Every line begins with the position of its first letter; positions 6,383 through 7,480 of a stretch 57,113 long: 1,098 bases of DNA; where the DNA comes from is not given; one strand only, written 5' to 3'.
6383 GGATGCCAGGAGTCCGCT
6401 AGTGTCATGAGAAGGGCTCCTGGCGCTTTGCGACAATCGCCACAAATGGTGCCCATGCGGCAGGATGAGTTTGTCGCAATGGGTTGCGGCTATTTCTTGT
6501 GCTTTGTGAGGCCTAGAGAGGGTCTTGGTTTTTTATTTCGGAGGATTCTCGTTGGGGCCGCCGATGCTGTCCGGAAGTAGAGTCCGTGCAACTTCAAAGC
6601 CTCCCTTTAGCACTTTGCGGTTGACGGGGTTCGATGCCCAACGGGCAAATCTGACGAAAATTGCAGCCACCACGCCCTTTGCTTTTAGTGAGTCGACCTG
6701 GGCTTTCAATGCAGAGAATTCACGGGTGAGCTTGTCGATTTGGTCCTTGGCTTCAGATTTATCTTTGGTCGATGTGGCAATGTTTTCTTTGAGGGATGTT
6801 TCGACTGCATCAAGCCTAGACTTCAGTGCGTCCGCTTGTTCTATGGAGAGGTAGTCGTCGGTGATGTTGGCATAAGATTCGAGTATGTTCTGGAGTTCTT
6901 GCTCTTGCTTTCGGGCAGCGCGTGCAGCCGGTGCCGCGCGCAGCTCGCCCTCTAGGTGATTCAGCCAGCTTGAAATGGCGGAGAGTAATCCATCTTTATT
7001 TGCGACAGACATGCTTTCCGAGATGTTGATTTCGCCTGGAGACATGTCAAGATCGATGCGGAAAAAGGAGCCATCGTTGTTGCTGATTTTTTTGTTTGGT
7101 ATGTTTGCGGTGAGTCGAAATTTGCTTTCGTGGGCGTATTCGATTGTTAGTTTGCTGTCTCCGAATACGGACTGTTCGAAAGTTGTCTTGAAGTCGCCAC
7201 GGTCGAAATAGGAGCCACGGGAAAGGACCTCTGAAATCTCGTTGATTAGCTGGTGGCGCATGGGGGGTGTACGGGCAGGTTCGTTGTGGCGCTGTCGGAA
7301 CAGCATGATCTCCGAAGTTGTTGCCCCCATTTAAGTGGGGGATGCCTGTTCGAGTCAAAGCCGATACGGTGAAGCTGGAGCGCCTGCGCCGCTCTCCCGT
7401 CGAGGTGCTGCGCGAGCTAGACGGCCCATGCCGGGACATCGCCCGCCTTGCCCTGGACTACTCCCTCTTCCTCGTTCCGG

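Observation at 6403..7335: Second low-GC opposite-strand moron (265 aa, coiled-coil) between the neck and gp10-like tail genes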

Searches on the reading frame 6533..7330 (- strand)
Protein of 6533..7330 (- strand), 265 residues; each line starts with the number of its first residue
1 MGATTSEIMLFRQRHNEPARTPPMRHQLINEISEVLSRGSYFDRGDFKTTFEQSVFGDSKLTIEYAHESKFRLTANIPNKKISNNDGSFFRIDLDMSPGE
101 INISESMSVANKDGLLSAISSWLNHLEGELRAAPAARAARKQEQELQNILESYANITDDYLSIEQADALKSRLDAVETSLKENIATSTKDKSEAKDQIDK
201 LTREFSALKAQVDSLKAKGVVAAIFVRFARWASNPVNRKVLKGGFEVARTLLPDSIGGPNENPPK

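Call 4: search_protein_families(library=pfam, proteins=[window:6533-7330:-], max_evalue=1)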
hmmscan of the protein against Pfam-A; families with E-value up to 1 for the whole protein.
window:6533-7330:- (265 aa): 17 families
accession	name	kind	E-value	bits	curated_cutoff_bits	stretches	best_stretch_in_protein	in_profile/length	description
PF23991.1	DUF7310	-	0.0041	18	40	1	169-218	1-52/83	Coiled-coil region of unknown function (DUF7310)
PF09762.14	CCDC93_CC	-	0.009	15.5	30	1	122-217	79-178/429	CCDC93 coiled-coil domain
PF09726.14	Macoilin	-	0.041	13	32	1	117-217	349-439/671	Macoilin family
PF18035.6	Bap31_Bap29_C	-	0.062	13.8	30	1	179-213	5-39/52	Bap31/Bap29 cytoplasmic coiled-coil domain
PF02090.21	SPAM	-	0.081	13.3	35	1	167-221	4-58/142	Salmonella surface presentation of antigen gene type M protein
PF02183.23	HALZ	-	0.083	13.5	28.1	1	197-218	20-41/43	Homeobox associated leucine zipper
PF16740.10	SKA2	-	0.089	13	30.1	1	170-217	15-59/110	Spindle and kinetochore-associated protein 2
PF25443.1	ANG-1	-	0.11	13.1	28.5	0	165-216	29-80/105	ANG-1-like domain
PF19220.6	Rod_CreS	-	0.11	12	100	1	123-217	113-213/359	Crescentin, rod domain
PF24531.2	ANC1_spectrin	-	0.13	13.2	27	1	136-210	10-83/95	Nuclear anchorage protein 1, spectrin repeat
PF02301.23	HORMA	-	0.13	12.2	24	1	143-218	81-157/209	HORMA domain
PF25101.1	Spectrin_7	-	0.15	12.9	27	1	166-219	3-50/99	Animal spectrin repeats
PF13729.12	TraF_2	-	0.25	10.9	25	1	134-226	5-85/264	F plasmid transfer operon, TraF, protein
PF12325.13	TMF_TATA_bd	-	0.27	11.8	29.1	0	172-215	23-66/115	TATA element modulatory factor 1 TATA binding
PF01920.25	Prefoldin_2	-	0.32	11.4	27.6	1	169-213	56-100/106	Prefoldin subunit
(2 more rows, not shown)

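Call 5: search_protein_families(library=phrogs, proteins=[window:6533-7330:-], max_evalue=1)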
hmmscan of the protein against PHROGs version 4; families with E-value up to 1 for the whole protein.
window:6533-7330:- (265 aa): 22 families
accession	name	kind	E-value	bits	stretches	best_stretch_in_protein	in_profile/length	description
phrog_77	-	DNA, RNA and nucleotide metabolism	0.00053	19.6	1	134-225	708-806/967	SbcC-like subunit of palindrome specific endonuclease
phrog_17025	-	unknown function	0.0011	20.3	2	152-218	29-94/103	-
phrog_73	-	head and packaging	0.0046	17.7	1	145-217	189-265/287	head scaffolding protein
phrog_11217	-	unknown function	0.035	14.8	1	126-195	38-104/114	-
phrog_20188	-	DNA, RNA and nucleotide metabolism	0.035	14.5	1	139-210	56-127/279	endonuclease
phrog_29076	-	tail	0.035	13.2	1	158-218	113-180/793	tail protein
phrog_206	-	head and packaging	0.037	14.8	1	135-223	52-147/263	head scaffolding protein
phrog_5553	-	unknown function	0.043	15.1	1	115-212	8-100/114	-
phrog_2619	-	unknown function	0.051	14.7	1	163-220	49-106/124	-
phrog_8779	-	unknown function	0.056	14.4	0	55-96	7-44/76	-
phrog_1193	-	other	0.075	14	1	177-221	8-50/76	hemolysin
phrog_15378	-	unknown function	0.075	13.7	1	144-210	95-168/174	-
phrog_30793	-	unknown function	0.077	13.6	1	11-171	9-158/256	-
phrog_23961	-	DNA, RNA and nucleotide metabolism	0.079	14.6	0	175-216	19-60/97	endonuclease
phrog_913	-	head and packaging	0.11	13.5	1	177-212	52-88/133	minor head protein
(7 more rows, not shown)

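Call 6: search_protein_families(library=padloc, proteins=[window:6533-7330:-], max_evalue=1)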
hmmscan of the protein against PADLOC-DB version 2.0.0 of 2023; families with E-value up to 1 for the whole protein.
window:6533-7330:- (265 aa): 14 families
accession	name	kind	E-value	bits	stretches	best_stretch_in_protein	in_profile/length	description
PDLC03859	LmuB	-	0.00043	17.6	1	110-217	377-463/611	-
PDLC02881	DpdH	-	0.00043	16.3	1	110-205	880-974/1071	DpdH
PDLC03745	Drt1a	-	0.0022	13.9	1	112-247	354-484/1176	DRT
PDLC04526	PDC-M22B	-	0.0027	14.4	1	137-225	330-417/535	-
PDLC03863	LmuB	-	0.0029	14.4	1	109-214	200-297/610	-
PDLC03865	LmuB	-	0.0037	13.5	1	67-218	519-674/1007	-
PDLC02709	PbeC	-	0.004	13.8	1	146-217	382-451/661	PbeC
PDLC02714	PbeC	-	0.0041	14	1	116-232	377-489/651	PbeC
PDLC00518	JetC1|JetC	-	0.0046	12.8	1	135-206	260-820/1112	DUF3584 domain; MukB-like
PDLC02735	PbeC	-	0.0062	13.3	1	108-212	408-512/652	PbeC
PDLC00554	JetC2|JetC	-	0.0076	13.5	1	113-220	223-332/390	DUF3584 domain; MukB-like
PDLC03924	MkoC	-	0.0077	12.3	1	109-234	372-494/1136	-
PDLC04161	HEC-07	-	0.052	10.4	1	139-218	317-394/553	-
PDLC03841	LeoBC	-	0.27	8.3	1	119-215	496-590/601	-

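Call 7: find_homologous_proteins(query=window:6533-7330:-, max_evalue=0.001)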
Query window:6533-7330:- (265 aa): 1 proteins with E <= 0.001 among 1611 candidates.
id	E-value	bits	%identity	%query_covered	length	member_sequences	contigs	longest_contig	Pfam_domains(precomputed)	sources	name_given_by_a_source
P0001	2.1e-162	557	100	97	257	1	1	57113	-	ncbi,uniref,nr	ncbi:hypothetical protein [Corallococcus exiguus]|uniref:hypothetical protein n=1 Tax=Corallococcus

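Call 8: search_protein_families(library=ncbifam, proteins=[window:6533-7330:-], max_evalue=1)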
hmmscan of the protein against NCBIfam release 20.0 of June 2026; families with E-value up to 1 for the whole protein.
window:6533-7330:- (265 aa): 9 families
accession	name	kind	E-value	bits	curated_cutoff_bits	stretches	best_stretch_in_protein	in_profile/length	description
NF000171.1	ABCF_producer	exception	0.00056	18.5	800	1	122-174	93-144/541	TlrC/CarA/OleB/SrmB family ABC-F type ribosomal protection protein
NF045487.1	ASRP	equivalog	0.0025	16.5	300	1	139-216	326-403/593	archaea-specific SMC-related protein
TIGR02315.1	ABC_phnC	equivalog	0.013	15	266.1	1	80-202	9-134/243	phosphonate ABC transporter ATP-binding protein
TIGR02168.1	SMC_prok_B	equivalog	0.015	13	567.35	1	135-217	274-358/1181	chromosome segregation protein SMC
NF003034.1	PRK03918.1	equivalog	0.02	12.9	700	1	134-216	473-552/878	DNA double-strand break repair ATPase Rad50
TIGR04211.1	SH3_and_anchor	equivalog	0.021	14.4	65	1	134-218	63-154/198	TIGR04211 family SH3 domain-containing protein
NF052612.1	sll0565_fam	equivalog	0.022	15.1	50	1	143-215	4-74/106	sll0565 family protein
NF010289.0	PRK13729.1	equivalog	0.12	11.3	504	1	166-223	74-131/474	F-type conjugal transfer pilus assembly protein TraB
TIGR04527.1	mycoplas_twoTM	subfamily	0.28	10.8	125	1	137-215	29-101/248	MG_279/MG_280 family protein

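Call 13: search_dna_similar(query=window:6533-7330:-, collection=phages, mode=protein, max_evalue=1)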
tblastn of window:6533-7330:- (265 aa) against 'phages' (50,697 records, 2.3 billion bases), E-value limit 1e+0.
No match.

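Call 19: search_protein_representatives(protein=window:6533-7330:-)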
Query: 265 residues. Proteins with E-value up to 0.001 (for the whole library): 362; up to 1e-10: 218; up to 1e-30: 14. The best 150 are listed.
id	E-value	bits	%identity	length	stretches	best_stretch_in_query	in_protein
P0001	6.6e-163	556.5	100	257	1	9-265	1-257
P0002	7.6e-40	153.6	37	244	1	24-255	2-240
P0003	3.3e-38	148.3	35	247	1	24-257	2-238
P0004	4.3e-38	147.9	36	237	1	24-254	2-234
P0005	9.8e-35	136.9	36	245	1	25-252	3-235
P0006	1.3e-34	136.5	33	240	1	24-254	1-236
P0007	1.4e-34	136.4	35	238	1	24-259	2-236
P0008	2.1e-34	135.8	34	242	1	42-255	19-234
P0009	5.2e-34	134.5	33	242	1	24-255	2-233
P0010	7.4e-34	134.0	34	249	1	25-254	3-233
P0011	2.5e-33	132.3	37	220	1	34-252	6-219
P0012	4.9e-32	128.1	31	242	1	24-255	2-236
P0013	4.1e-31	125.0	32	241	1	24-255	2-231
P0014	4.4e-31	124.9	36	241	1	61-259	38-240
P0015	1.4e-30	123.3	32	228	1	25-252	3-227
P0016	2.1e-30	122.7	34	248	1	25-254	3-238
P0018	2.8e-30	122.3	30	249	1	24-258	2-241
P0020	5.3e-30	121.4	32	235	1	24-256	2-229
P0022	7.9e-30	120.8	37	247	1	31-252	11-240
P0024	2.3e-29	119.3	31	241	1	24-253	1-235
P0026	4.4e-29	118.4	29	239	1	25-258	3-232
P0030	2.7e-28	115.8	31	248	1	24-257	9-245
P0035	1.2e-27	113.6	31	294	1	25-258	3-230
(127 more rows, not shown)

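Call 24: find_homologous_proteins(query=A1, max_evalue=0.00001)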
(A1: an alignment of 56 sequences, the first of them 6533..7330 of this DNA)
Query A1 (56 sequences) (265 aa, profile of the alignment): 13 proteins with E <= 0.00001 among 8000 candidates.
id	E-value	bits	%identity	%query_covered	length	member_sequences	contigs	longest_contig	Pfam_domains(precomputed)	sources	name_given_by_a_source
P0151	1.3e-78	282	29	88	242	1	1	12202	-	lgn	-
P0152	1.1e-77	279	29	88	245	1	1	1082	-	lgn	-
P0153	3.3e-76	274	29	88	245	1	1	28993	-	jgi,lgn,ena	-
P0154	2.8e-75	271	32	88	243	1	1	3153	-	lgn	-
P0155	3.4e-75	270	29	97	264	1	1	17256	-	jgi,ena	jgi:hypothetical protein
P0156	2.4e-74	268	31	88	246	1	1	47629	-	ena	-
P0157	1.0e-73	266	27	88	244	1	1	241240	-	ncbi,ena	-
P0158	8.0e-73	263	26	88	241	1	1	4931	-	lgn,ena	-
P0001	1.7e-72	262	100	97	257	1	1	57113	-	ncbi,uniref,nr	ncbi:hypothetical protein [Corallococcus exiguus]|uniref:hypothetical protein n=1 Tax=Corallococcus 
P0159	2.8e-72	261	30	88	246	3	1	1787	-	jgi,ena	-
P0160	5.0e-72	260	31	91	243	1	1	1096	-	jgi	-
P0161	2.6e-69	251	30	88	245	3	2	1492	-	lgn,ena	-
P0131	1.6e-66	242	26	87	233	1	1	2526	-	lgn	-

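Call 25: search_solved_structures(query=A1, max_evalue=1)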
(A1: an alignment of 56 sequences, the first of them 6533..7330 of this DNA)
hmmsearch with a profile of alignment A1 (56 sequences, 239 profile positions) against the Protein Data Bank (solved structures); distinct sequences matched with E-value up to 1: 55.
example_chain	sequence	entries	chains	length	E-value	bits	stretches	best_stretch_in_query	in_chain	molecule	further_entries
8a3k_UNK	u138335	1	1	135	0.0013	21.3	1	113-160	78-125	sc-apCC-4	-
1g6u_A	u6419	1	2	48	0.016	17.7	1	124-160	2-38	DOMAIN SWAPPED DIMER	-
9tln_A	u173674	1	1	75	0.02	17.4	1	158-197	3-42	Sc-apCC-2-BCL-xL-2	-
4jq5_A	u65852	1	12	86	0.03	16.8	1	145-194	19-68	Nucleoporin p58/p45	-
4jo9_B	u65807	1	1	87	0.031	16.7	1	145-194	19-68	Nucleoporin p58/p45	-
4jo7_E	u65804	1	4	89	0.033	16.7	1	145-194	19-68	Nucleoporin p58/p45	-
2osz_A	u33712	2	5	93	0.038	16.5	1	145-194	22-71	Nucleoporin p58/p45 | Nucleoporin Nup58/Nup45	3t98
9tlt_A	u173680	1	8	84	0.039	16.4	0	158-194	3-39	Sc-apCC-2-KLHL20-4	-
9tls_A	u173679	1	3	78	0.04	16.4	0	158-192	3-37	Sc-apCC-2-KLHL20-3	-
9smn_A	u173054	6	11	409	0.064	15.7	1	140-200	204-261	BRCA1-A complex subunit Abraxas 1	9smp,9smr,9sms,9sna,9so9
9sqv_C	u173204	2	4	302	0.07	15.6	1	140-192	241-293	BRCA1-A complex subunit Abraxas 1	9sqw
9sqy_D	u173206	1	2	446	0.074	15.5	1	140-200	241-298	BRCA1-A complex subunit Abraxas 1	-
9ugr_A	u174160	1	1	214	0.075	15.5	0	114-186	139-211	Syn-F4-Link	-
9hkr_A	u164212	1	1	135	0.079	15.4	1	119-150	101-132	Sperm-associated antigen 1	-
6tdu_AN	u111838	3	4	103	0.08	15.4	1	132-191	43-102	inhibitor of F1 (IF1)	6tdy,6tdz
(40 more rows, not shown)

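Call 27: find_encoding_contigs(protein=P0157, flank=10000, max_places=3)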
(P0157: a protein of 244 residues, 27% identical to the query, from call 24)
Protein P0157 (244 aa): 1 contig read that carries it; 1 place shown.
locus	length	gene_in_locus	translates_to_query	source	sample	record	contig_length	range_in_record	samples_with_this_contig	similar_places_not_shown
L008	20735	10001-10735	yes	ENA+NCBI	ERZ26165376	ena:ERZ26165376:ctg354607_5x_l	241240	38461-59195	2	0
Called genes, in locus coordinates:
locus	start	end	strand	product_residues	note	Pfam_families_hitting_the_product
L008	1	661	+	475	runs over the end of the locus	PF00999:Na_H_Exchanger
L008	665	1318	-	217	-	-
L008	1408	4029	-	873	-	PF01624:MutS_I, PF05188:MutS_II, PF05192:MutS_III, PF05190:MutS_IV, PF00488:MutS_V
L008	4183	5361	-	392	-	PF00108:Thiolase_N, PF22691:Thiolase_C_1 (faint), PF00109:ketoacyl-synt (weak), PF02803:Thiolase_C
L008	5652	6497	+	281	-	PF13645:YkuD_2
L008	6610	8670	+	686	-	PF07715:Plug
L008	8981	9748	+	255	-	-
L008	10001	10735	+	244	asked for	-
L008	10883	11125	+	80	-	-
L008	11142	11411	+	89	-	-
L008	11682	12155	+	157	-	-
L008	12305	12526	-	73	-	-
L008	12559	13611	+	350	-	PF04909:Amidohydro_2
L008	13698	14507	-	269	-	PF28545:1TM_TonB_rel, PF03544:TonB_C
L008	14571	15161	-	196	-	PF02472:ExbD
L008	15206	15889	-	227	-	PF02472:ExbD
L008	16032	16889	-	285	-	PF01618:MotA_ExbB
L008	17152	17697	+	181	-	PF00719:Pyrophosphatase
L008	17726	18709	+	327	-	PF03601:Cons_hypoth698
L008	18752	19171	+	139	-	PF01925:TauE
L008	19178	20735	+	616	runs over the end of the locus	PF01336:tRNA_anti-codon, PF00152:tRNA-synt_2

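Call 28: find_encoding_contigs(protein=P0156, flank=10000, max_places=3)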
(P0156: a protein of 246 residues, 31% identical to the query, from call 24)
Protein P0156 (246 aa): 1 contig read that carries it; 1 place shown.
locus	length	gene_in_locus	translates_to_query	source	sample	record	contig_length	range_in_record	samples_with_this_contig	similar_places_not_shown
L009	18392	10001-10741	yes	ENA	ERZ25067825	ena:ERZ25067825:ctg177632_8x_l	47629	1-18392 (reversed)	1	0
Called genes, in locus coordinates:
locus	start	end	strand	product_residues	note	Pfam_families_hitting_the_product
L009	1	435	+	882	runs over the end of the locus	PF00580:UvrD-helicase, PF13245:AAA_19, PF13604:AAA_30 (faint), PF01443:Viral_helicase1 (faint), PF13538:UvrD_C_2 (faint), PF13361:UvrD_C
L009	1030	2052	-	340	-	PF01548:DEDD_Tnp_IS110, PF02371:Transposase_20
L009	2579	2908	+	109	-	-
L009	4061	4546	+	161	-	PF14206:Cys_rich_CPCC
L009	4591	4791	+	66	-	-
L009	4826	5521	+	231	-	-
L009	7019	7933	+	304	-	-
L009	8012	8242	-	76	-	-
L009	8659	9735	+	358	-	PF01494:FAD_binding_3, PF13450:NAD_binding_8 (faint)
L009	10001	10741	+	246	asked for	-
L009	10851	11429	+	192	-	-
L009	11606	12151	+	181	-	-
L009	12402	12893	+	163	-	-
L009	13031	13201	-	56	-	-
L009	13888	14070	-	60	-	-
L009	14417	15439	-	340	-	PF01548:DEDD_Tnp_IS110, PF02371:Transposase_20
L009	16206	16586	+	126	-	-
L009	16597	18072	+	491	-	PF01734:Patatin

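Call 30: find_encoding_contigs(protein=P0153, flank=10000, max_places=3)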
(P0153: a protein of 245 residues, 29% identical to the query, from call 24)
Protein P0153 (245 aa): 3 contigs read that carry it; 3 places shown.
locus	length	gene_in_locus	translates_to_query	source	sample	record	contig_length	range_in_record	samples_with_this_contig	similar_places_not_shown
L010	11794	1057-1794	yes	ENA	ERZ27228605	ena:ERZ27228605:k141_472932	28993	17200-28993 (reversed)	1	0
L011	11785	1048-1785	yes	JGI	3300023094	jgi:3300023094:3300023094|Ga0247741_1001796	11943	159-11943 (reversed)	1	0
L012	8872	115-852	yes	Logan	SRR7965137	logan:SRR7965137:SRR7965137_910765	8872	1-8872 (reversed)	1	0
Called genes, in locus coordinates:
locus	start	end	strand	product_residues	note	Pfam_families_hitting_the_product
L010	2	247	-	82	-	?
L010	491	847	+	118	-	-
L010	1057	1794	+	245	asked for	-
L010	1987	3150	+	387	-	PF03235:GmrSD_N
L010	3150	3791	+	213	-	PF18735:HEPN_RiboL-PSP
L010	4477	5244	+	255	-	-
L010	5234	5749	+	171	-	-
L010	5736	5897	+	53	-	-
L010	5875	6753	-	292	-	PF12760:Zn_ribbon_IS1595 (weak), PF12762:DDE_Tnp_IS1595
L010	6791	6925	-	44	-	-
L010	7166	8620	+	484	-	PF04326:SLFN_AlbA_2, PF13749:HATPase_c_4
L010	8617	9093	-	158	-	-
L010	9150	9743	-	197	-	-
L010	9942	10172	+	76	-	PF13443:HTH_26 (weak)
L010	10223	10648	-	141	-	-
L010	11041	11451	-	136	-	-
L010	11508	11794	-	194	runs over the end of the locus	-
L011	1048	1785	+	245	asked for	-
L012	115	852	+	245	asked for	-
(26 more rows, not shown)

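Call 31: find_encoding_contigs(protein=P0155, flank=10000, max_places=3)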
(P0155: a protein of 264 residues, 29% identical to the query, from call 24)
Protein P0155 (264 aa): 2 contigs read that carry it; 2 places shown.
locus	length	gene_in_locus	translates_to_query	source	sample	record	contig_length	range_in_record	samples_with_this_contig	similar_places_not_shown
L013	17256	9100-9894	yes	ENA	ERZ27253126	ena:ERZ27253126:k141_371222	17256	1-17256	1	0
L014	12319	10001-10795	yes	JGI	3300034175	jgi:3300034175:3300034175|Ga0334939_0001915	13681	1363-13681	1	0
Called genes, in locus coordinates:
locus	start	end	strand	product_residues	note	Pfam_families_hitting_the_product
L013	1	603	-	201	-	?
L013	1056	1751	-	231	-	PF00041:fn3 (faint)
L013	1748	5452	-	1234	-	PF24684:Vgb_lyase (weak), PF25021:TEN_NHL (weak), PF01436:NHL (weak), PF25021:TEN_NHL (weak), PF01436:NHL (weak), PF05345:He_PIG, PF05345:He_PIG, PF18962:Por_Secre_tail, +8 more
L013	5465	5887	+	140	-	-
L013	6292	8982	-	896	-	PF13855:LRR_8 (weak), PF12799:LRR_4 (weak), PF00025:Arf, PF00071:Ras, PF08477:Roc, PF16095:COR-A, PF25497:COR-B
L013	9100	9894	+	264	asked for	-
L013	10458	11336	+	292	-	PF01963:TraB_PrgY_gumN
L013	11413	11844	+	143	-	PF04542:Sigma70_r2, PF08281:Sigma70_r4_2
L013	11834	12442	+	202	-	-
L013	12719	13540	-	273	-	PF06439:3keto-disac_hyd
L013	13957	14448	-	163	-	-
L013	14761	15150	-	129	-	-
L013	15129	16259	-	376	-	PF13483:Lactamase_B_3, PF12706:Lactamase_B_2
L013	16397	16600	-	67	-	-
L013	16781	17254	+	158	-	?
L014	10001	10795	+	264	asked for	-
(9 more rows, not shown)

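Call 32: find_encoding_contigs(protein=P0151, flank=10000, max_places=3)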
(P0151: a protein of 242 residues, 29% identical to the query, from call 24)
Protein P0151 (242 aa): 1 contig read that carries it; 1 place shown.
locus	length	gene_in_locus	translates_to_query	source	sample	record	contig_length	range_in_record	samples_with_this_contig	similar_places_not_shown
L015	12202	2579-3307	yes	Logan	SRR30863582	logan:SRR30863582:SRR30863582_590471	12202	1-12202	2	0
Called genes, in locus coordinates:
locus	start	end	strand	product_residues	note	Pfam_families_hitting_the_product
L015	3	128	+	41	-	?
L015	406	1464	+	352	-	PF01909:NTP_transf_2 (faint), PF26305:CD_NTase_C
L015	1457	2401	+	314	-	PF10137:CAP12-PCTIR_TIR, PF20300:prok_STING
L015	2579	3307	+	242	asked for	-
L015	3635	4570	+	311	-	PF26115:PDDEXK_GAPS4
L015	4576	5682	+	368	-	PF26110:GAPS4b_N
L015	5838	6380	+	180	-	PF02525:Flavodoxin_2 (weak), PF03358:FMN_red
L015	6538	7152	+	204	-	-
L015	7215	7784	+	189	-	PF00027:cNMP_binding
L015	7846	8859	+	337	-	PF01073:3Beta_HSD, PF01370:Epimerase, PF02719:Polysacc_synt_2, PF04321:RmlD_sub_bind (weak), PF05368:NmrA, PF13460:NAD_binding_10, PF16363:GDP_Man_Dehyd, PF07993:NAD_binding_4 (weak)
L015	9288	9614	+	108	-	PF00893:Multi_Drug_Res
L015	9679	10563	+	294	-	PF02311:AraC_binding (weak), PF12833:HTH_18, PF00165:HTH_AraC (weak)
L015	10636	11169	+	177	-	PF02627:CMD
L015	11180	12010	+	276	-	PF00106:adh_short, PF08659:KR, PF13561:adh_short_C2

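Call 37: predict_structure(alignment_id=A2)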
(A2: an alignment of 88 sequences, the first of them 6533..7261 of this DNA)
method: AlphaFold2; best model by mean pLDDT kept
length: 242 residues; sequences in the alignment: 88
mean_pLDDT: 92.2   pTM: 0.77
mean pLDDT of the five models: 92.2, 91.0, 90.7, 90.5, 89.1
residues with pLDDT >= 90: 190; 70-90: 40; 50-70: 12; < 50: 0
segments of 3 or more residues with pLDDT < 50: none
pLDDT, mean of each block of 10 residues (from residue 1): 96 96 98 96 98 98 97 98 98 98 97 92 88 91 95 94 96 97 97 94 90 82 77 61 52
secondary structure, 60 per line:
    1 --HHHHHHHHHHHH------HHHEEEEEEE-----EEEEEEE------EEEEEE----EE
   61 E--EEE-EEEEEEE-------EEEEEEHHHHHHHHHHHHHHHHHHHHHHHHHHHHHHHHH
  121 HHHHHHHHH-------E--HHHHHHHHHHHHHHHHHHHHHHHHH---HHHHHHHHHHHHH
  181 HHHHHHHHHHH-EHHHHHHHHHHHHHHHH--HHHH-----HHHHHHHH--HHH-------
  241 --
elements in order: H3-14 E24-30 E36-42 E49-54 E59-61 E64-66 E68-74 E82-87 H88-129 H140-164 H168-191 H194-209 H212-215 H221-228
